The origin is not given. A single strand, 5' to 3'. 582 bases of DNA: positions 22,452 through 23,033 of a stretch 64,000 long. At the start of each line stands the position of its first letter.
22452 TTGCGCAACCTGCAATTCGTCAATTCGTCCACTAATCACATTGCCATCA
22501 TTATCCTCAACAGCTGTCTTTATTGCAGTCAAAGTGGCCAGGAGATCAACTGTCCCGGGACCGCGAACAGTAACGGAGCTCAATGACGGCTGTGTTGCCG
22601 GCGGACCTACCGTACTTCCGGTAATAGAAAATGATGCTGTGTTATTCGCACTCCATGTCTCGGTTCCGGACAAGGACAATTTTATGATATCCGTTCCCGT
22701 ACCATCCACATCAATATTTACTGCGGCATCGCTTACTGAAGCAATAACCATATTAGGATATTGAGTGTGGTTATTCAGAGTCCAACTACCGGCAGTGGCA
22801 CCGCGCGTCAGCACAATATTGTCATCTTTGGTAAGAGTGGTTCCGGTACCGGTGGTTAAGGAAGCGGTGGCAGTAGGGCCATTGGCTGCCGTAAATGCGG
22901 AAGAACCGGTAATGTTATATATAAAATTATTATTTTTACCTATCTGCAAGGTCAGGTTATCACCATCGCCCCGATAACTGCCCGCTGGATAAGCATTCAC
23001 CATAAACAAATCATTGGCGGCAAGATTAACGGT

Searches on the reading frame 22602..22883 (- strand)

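Call 9: search_protein_families(library=pfam, proteins=[window:22602-22883:-], max_evalue=10)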
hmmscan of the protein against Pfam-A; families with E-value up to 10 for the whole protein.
seq(94 aa): 2 families
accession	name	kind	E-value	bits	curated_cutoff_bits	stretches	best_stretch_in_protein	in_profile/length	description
PF00476.26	DNA_pol_A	-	0.16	11.3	34.3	1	45-81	287-323/381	DNA polymerase family A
PF11216.13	DUF3012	-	0.36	11.4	25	1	31-42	15-26/32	Protein of unknown function (DUF3012)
